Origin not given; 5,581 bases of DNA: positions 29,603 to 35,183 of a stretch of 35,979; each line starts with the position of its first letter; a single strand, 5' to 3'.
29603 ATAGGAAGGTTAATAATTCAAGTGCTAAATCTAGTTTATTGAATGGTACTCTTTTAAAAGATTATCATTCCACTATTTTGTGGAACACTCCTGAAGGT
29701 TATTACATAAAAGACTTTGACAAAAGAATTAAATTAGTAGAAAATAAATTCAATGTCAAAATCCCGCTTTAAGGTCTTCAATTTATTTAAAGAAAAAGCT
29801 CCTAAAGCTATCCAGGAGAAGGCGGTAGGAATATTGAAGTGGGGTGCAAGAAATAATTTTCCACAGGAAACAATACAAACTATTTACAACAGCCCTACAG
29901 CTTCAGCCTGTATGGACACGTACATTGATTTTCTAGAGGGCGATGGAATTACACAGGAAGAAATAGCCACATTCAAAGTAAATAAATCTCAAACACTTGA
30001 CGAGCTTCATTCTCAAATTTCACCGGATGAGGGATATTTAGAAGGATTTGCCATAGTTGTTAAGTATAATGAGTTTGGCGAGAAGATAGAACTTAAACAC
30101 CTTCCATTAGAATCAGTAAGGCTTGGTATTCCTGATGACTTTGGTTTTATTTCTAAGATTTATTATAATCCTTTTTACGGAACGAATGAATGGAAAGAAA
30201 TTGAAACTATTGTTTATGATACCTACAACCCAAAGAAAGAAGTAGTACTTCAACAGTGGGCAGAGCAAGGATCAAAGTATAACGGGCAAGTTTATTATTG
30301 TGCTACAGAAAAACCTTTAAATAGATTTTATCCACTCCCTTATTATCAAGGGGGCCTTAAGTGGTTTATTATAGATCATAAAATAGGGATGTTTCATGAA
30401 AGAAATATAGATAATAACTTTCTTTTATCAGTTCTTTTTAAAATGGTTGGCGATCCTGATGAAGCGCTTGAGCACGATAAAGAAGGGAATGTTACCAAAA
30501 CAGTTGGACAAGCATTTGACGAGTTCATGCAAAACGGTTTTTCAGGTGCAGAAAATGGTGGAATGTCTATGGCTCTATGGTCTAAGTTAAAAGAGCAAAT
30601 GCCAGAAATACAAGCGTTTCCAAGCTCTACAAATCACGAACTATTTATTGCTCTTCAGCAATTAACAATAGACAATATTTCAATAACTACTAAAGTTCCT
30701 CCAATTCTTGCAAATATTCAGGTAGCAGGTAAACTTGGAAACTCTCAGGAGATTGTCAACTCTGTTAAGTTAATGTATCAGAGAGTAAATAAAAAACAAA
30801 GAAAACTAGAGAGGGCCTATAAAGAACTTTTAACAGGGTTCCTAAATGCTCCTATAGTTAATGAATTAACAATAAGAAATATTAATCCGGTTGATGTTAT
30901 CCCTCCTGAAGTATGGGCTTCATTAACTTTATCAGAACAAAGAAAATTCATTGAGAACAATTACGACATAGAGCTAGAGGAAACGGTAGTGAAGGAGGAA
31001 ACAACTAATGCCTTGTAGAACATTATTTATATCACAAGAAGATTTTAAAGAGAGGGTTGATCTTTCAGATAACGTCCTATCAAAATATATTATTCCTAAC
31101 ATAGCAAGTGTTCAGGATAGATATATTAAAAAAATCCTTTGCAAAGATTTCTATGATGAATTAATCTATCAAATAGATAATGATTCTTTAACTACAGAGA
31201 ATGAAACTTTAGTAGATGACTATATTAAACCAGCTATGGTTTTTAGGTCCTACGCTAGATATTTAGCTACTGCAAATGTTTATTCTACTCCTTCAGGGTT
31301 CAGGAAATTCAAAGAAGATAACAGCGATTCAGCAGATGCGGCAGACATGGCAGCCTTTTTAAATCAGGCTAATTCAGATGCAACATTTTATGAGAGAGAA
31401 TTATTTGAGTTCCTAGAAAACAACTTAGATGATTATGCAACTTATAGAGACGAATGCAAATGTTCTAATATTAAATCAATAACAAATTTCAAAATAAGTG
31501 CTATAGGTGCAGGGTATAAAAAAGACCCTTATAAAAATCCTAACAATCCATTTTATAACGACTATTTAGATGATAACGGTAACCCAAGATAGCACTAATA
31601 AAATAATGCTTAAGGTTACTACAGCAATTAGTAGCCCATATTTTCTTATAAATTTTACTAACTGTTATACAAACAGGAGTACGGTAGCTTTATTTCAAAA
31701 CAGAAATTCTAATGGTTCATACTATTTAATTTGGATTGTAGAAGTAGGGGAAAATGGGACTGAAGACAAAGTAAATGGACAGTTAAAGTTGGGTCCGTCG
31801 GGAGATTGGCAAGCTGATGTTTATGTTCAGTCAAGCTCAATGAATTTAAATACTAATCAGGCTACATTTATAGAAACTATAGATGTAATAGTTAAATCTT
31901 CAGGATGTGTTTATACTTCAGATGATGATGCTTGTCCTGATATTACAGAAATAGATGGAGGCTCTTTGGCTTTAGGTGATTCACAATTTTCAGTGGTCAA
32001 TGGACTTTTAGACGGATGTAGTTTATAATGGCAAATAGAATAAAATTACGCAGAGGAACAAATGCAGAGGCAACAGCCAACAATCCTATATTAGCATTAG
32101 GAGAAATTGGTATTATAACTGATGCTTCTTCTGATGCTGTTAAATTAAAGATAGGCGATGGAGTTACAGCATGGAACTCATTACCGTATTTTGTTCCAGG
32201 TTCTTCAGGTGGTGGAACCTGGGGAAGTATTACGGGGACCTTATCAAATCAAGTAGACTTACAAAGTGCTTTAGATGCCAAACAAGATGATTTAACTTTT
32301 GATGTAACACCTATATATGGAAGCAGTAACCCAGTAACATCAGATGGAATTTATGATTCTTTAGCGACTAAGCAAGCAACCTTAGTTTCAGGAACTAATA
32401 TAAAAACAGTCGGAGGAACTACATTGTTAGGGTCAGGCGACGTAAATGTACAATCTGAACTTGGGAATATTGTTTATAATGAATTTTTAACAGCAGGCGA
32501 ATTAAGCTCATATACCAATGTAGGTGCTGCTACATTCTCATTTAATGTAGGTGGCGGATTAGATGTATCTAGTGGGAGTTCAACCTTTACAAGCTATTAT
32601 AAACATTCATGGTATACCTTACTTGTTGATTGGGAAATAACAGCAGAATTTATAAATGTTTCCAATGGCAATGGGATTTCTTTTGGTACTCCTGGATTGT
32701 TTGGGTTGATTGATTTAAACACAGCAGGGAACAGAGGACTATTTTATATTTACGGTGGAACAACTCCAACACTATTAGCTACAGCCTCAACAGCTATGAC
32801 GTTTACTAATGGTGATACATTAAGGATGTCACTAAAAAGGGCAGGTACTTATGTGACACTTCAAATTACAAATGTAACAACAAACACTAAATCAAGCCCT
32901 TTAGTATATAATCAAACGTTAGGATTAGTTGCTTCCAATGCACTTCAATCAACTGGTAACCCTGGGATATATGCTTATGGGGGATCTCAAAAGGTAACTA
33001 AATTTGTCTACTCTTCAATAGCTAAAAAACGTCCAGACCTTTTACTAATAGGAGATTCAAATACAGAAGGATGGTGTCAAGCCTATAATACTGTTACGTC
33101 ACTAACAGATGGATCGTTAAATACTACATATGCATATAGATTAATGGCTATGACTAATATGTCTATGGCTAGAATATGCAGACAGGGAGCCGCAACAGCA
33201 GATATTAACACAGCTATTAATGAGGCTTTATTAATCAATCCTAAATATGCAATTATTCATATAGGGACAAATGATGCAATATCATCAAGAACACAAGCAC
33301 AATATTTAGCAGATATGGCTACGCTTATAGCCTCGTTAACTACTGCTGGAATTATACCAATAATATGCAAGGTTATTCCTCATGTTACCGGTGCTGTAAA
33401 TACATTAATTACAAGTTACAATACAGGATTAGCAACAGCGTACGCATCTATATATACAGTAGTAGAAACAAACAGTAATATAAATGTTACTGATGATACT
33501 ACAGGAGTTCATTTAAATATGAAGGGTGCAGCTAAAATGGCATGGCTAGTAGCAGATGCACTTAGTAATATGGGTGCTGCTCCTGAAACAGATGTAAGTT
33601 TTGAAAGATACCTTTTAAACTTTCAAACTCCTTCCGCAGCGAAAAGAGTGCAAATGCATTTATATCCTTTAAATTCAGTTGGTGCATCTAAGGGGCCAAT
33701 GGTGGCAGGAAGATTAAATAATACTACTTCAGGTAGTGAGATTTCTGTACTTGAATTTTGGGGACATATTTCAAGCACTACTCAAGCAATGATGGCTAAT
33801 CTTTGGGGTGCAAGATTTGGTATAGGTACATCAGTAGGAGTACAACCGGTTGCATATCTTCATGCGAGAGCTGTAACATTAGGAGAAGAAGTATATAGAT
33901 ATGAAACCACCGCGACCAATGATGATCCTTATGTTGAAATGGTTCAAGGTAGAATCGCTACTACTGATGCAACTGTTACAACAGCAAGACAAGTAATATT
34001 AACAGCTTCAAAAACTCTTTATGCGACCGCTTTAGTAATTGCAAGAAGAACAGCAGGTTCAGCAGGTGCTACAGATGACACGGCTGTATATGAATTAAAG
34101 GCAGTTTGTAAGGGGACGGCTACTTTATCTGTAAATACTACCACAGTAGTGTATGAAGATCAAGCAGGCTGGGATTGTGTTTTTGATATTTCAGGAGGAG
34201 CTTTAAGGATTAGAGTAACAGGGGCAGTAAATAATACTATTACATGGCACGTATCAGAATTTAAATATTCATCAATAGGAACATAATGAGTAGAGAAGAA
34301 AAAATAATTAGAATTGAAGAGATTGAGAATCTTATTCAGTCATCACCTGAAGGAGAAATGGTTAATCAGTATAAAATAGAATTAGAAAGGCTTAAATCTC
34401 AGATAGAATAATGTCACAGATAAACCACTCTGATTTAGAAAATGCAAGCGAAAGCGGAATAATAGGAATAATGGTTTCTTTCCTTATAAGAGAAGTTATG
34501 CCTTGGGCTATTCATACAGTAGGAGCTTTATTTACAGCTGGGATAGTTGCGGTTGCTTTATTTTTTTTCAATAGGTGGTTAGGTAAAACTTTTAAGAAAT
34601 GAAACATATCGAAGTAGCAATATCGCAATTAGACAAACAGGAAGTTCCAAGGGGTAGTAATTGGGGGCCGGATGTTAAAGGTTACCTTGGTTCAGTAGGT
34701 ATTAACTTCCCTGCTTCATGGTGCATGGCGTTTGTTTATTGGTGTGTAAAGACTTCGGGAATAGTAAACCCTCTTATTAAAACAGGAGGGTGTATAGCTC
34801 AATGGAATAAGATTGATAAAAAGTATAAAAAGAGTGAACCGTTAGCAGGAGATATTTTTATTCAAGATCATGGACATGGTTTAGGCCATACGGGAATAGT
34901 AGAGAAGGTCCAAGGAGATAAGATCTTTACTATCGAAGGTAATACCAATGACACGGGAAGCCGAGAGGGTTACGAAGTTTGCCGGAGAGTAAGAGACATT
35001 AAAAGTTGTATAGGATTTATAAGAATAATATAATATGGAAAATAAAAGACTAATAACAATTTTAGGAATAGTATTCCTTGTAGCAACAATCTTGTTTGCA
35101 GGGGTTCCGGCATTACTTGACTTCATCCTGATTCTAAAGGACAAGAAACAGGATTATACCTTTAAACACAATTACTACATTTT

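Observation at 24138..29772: Self-contained glycosyltransferase/methyltransferase operon wedged into the virion-structure module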

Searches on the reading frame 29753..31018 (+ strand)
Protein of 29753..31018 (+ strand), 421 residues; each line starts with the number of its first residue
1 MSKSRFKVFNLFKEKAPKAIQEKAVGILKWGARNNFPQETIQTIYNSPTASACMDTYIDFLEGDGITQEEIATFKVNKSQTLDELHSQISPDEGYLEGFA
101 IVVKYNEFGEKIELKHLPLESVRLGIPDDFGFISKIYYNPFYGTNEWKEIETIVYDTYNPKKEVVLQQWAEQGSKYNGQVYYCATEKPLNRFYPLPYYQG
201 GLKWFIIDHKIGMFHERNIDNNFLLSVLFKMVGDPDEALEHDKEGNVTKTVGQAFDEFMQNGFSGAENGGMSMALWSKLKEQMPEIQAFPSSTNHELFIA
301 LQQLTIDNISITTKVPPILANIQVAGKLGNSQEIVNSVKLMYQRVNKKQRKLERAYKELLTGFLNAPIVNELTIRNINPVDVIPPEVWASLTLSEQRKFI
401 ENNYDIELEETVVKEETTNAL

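Call 10: search_protein_families(library=phrogs, max_evalue=0.001, proteins=[window:29753-31018:+])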
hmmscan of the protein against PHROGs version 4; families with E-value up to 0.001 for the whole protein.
window:29753-31018:+ (421 aa): 2 families
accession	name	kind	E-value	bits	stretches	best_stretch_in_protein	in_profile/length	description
phrog_11226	-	head and packaging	1.7e-54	186.4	1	21-377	18-377/388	portal protein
phrog_33693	-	head and packaging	0.00014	21.4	1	42-342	37-322/560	portal protein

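Call 12: search_dna_similar(query=window:29753-31018:+, collection=phages, mode=protein, max_rows=25)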
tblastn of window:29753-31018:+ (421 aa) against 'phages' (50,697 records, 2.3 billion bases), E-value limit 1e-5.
Records with a match: 62; places in all: 62; records where one place covers at least 80% of the query: 55.
Best place of each record, by identity: <60% 62.
By first word of the organism name: Phocaeicola 24; Bacteroides 15; Parabacteroides 15; Cellulophaga 5; OM05-12 1; Tenacibaculum 1; Bacteriophage 1.
By host as written in the record: Parabacteroides merdae DA116 6; Phocaeicola dorei DA26 5; Phocaeicola massiliensis DA127 4; Parabacteroides merdae DA682 3; Parabacteroides merdae DA708 3; Phocaeicola vulgatus DA57 3; Phocaeicola vulgatus DA283 3; Phocaeicola vulgatus DA741 3; and 25 more.
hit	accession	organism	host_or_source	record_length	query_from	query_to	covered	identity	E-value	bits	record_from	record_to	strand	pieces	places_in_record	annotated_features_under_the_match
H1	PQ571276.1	Bacteroides phage BS-TP3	Bacteroides salyersiae BG8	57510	25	361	80%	29.2%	1e-25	115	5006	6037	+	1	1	polyprotein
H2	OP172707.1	Bacteroides phage BS162P3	Bacteroides salyersiae BSC162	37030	6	376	88%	23.0%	4e-10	68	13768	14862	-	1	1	hypothetical protein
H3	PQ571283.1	Bacteroides phage BU3-1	Bacteroides uniformis BG24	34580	6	387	91%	21.6%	1e-7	60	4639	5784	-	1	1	portal protein | hypothetical protein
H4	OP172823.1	Parabacteroides phage PM93P1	Parabacteroides merdae BSC93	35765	6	363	85%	22.9%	1e-9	66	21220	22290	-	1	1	hypothetical protein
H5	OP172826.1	Parabacteroides phage PM116P4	Parabacteroides merdae DA116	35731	6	363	85%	22.9%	2e-9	66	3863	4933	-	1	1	hypothetical protein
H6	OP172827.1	Parabacteroides phage PM116P5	Parabacteroides merdae DA116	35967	6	363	85%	22.9%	2e-9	66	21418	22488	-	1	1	hypothetical protein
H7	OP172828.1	Parabacteroides phage PM116P6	Parabacteroides merdae DA116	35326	6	363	85%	22.9%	3e-9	66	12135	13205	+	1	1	hypothetical protein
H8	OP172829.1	Parabacteroides phage PM116P7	Parabacteroides merdae DA116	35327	6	363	85%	22.9%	3e-9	66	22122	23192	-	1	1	hypothetical protein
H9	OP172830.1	Parabacteroides phage PM682P3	Parabacteroides merdae DA682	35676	6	363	85%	22.9%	3e-9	65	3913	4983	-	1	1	hypothetical protein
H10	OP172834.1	Parabacteroides phage PM708P3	Parabacteroides merdae DA708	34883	6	363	85%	22.9%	4e-9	65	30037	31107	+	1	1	hypothetical protein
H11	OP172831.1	Parabacteroides phage PM682P4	Parabacteroides merdae DA682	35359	6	363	85%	22.9%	4e-9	65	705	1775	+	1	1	hypothetical protein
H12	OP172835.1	Parabacteroides phage PM708P4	Parabacteroides merdae DA708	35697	6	363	85%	22.9%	4e-9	65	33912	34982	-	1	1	hypothetical protein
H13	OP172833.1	Parabacteroides phage PM708P2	Parabacteroides merdae DA708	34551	6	363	85%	22.9%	7e-9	64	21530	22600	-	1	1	hypothetical protein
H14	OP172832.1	Parabacteroides phage PM682P6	Parabacteroides merdae DA682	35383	6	363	85%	22.9%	7e-9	64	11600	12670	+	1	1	hypothetical protein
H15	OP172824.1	Parabacteroides phage PM116P1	Parabacteroides merdae DA116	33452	6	363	85%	22.9%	9e-9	64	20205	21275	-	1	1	hypothetical protein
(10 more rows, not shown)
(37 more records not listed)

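Call 13: find_related_loci(query=window:29753-31018:+, collection=viral_contigs, flank=10000)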
Query window:29753-31018:+ (421 aa) in viral_contigs; peptide patterns used: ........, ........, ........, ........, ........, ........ (x = any residue, [..] = any of these).
5 stretches matched a pattern; 1 encode a relative of the query (tblastn E <= 1e-3); 1 distinct loci.
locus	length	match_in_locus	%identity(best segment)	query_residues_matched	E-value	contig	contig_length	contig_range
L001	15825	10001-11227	67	4-411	0e+0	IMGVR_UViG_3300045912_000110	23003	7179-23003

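Call 17: search_protein_families(library=pfam, max_evalue=0.1, proteins=[L001:6341-6541:+, L001:6528-7211:+, L001:7352-8023:+, L001:8008-8553:+, L001:8543-9229:+, L001:9223-9972:+])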
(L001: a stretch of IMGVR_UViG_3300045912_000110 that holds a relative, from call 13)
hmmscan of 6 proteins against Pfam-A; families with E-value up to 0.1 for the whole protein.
L001:6341-6541:+ (66 aa): 0 families

L001:6528-7211:+ (227 aa): 0 families

L001:7352-8023:+ (223 aa): 1 family
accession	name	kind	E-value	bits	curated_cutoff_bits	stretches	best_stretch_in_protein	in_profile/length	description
PF16260.11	DUF4914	-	0.043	12.3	25.7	1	46-129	33-110/612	Domain of unknown function (DUF4914)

L001:8008-8553:+ (181 aa): 1 family
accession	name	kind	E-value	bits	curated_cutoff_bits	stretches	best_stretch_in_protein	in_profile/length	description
PF22353.1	PF1197-like_C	-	0.046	13.9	27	0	73-97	23-47/50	NAD(P)H:rubredoxin oxidoreductase, C-terminal domain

L001:8543-9229:+ (228 aa): 2 families
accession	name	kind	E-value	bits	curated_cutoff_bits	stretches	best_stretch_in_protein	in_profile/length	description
PF13704.12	Glyco_tranf_2_4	-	5.1e-08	33.7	27.5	1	11-96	2-88/98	Glycosyl transferase family 2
PF10111.15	Glyco_tranf_2_2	-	0.044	13.7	27.3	1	21-114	24-116/276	Glycosyltransferase like family 2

L001:9223-9972:+ (249 aa): 0 families

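Call 100: find_related_loci(query=A9, collection=viral_contigs, flank=10000)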
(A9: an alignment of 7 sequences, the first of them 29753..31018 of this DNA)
Query A9 (421 aa) in viral_contigs; peptide patterns used: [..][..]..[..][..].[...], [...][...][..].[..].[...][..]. (x = any residue, [..] = any of these).
172 stretches matched a pattern; 55 encode a relative of the query (tblastn E <= 1e-3); 55 distinct loci.
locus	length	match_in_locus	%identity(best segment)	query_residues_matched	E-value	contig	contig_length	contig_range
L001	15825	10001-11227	67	4-411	0e+0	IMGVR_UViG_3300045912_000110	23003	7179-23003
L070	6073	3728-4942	45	1-410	1e-117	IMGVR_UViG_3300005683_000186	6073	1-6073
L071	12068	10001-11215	44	1-410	4e-115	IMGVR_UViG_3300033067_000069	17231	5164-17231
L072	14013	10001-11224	48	7-421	9e-112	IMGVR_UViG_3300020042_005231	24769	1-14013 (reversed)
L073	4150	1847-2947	46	24-379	5e-106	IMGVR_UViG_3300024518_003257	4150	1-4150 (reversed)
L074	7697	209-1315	46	24-386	5e-105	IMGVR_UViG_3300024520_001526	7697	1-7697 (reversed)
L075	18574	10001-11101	44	24-374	7e-103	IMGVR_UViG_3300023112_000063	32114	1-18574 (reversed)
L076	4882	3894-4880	47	24-338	4e-97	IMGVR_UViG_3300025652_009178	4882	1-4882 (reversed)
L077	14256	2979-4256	41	1-408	5e-96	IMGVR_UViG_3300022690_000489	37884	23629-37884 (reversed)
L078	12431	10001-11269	41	6-415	1e-93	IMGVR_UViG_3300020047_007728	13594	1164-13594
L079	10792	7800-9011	38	1-408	1e-91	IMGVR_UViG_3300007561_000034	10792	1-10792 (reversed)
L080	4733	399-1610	38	1-408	1e-91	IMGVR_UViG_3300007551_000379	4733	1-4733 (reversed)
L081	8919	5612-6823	38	1-408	1e-91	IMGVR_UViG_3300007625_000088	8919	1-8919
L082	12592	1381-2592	38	1-408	2e-91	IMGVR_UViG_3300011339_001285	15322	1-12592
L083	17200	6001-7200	38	7-408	5e-89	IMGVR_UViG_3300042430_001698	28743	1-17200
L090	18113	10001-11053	44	19-360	6e-83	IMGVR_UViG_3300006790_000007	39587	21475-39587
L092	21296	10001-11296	36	2-410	2e-78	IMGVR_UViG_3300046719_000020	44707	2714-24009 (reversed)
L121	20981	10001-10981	28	22-361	4e-24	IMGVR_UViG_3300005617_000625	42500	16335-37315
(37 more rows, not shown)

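Call 104: search_protein_families(library=pfam, max_evalue=0.01, proteins=[L092:4159-4917:+, L092:4908-5609:+, L092:5606-6556:+, L092:6540-7097:+, L092:7061-7867:+, L092:7858-8403:+, L092:8397-9023:+, L092:9020-9745:+, L090:9010-9882:+, L121:8675-9493:+])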
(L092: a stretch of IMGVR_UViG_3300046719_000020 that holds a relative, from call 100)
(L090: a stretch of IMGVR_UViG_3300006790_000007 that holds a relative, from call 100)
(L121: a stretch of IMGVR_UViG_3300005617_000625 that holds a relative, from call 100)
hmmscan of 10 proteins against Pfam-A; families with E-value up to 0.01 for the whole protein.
L092:4159-4917:+ (252 aa): 1 family
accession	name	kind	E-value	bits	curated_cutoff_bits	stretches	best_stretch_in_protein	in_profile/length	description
PF01531.22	Glyco_transf_11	-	2.7e-29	102.8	23.9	1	3-221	34-277/298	Glycosyl transferase family 11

L092:4908-5609:+ (233 aa): 1 family
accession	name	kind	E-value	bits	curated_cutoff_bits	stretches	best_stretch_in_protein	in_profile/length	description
PF00535.33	Glycos_transf_2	-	1.5e-17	64.5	23.3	1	5-102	1-99/168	Glycosyl transferase family 2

L092:5606-6556:+ (316 aa): 6 families
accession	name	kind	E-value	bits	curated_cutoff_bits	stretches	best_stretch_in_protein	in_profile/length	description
PF01370.27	Epimerase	-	7.8e-37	127.4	20.9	1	4-242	1-240/240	NAD dependent epimerase/dehydratase family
PF16363.11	GDP_Man_Dehyd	-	2.4e-24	86.9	27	1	5-267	1-273/332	GDP-mannose 4,6 dehydratase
PF01073.25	3Beta_HSD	-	3e-09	36.7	22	1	5-225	1-223/280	3-beta hydroxysteroid dehydrogenase/isomerase family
PF07993.18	NAD_binding_4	-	6.4e-05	22.7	20.1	0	110-191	129-223/258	Male sterility protein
PF04321.23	RmlD_sub_bind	-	6.9e-05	22.5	27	1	3-181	2-156/287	RmlD substrate binding domain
PF13460.12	NAD_binding_10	-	0.0051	17.1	27.2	0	8-124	1-105/184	NAD(P)H-binding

L092:6540-7097:+ (185 aa): 1 family
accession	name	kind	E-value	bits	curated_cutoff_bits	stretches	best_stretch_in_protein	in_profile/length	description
PF13578.12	Methyltransf_24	-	6e-14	53.2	26.3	1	33-144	1-105/105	Methyltransferase domain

L092:7061-7867:+ (268 aa): 1 family
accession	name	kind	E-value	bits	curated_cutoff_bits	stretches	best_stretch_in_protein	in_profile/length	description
PF01755.23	Glyco_transf_25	-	1.9e-09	38.1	24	1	18-127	7-123/199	Glycosyltransferase family 25 (LPS biosynthesis protein)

L092:7858-8403:+ (181 aa): 2 families
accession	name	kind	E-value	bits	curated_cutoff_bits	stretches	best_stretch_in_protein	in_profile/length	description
PF13578.12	Methyltransf_24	-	4.7e-14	53.6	26.3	1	20-136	1-105/105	Methyltransferase domain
PF05711.17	TylF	-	0.0034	17.1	23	1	77-150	171-242/264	Macrocin-O-methyltransferase (TylF)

L092:8397-9023:+ (208 aa): 1 family
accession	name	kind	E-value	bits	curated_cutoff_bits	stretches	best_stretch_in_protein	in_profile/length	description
PF05050.19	Methyltransf_21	-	5.3e-17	62.9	22.7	1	21-187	1-172/173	Methyltransferase FkbM domain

L092:9020-9745:+ (241 aa): 2 families
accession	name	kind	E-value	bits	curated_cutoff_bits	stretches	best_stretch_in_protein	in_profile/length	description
PF13704.12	Glyco_tranf_2_4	-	9.4e-12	45.7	27.5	1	11-96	2-89/98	Glycosyl transferase family 2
PF00535.33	Glycos_transf_2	-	4.8e-05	23.8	23.3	1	8-91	5-91/168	Glycosyl transferase family 2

L090:9010-9882:+ (290 aa): 1 family
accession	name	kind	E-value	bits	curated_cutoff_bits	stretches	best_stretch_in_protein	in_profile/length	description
PF13578.12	Methyltransf_24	-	4.7e-10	40.7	26.3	1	87-126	66-105/105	Methyltransferase domain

L121:8675-9493:+ (272 aa): 1 family
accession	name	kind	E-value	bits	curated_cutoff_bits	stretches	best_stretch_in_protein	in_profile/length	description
PF01833.30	TIG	-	7.2e-12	45.6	20.9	1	191-260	1-72/84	IPT/TIG domain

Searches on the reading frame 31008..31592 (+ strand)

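Call 47: search_protein_families(library=pfam, max_evalue=0.01, proteins=[window:31008-31592:+])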
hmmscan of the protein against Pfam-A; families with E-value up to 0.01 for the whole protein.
window:31008-31592:+ (194 aa): 1 family
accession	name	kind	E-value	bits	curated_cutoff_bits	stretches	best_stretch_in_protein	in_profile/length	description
PF20459.4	DUF6712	-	2.1e-24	86.2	25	1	40-153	1-118/121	Family of unknown function (DUF6712)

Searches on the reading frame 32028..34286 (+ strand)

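Call 10: search_protein_families(library=phrogs, max_evalue=0.001, proteins=[window:32028-34286:+])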
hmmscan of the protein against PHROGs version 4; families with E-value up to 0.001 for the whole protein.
window:32028-34286:+ (752 aa): 6 families
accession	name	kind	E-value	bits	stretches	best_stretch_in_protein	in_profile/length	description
phrog_697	-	head and packaging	8e-15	54.2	1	1-58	1-54/2079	structural protein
phrog_19976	-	tail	2.2e-13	51.3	1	2-56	7-61/256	tail assembly protein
phrog_23595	-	tail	2.4e-09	37.7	1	1-63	1-57/440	minor tail protein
phrog_24754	-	tail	4.1e-08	34.4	1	3-65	5-63/202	tail fiber protein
phrog_38417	-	other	4.5e-08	33.7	1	5-60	4-63/312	hyaluronidase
phrog_31660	-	tail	6.9e-08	33.5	1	7-56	12-57/182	tail fiber protein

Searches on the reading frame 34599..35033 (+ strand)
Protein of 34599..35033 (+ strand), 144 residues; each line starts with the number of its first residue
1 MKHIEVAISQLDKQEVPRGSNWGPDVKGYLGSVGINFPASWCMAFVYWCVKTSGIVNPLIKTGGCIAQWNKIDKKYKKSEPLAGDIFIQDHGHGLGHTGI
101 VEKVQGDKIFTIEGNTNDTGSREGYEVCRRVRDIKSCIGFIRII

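Call 47: search_protein_families(library=pfam, max_evalue=0.01, proteins=[window:34599-35033:+])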
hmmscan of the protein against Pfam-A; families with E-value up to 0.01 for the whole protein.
window:34599-35033:+ (144 aa): 1 family
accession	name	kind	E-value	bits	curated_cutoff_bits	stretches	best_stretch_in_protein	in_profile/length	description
PF05257.22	CHAP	-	6.1e-14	52.7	26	1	39-115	6-81/81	CHAP domain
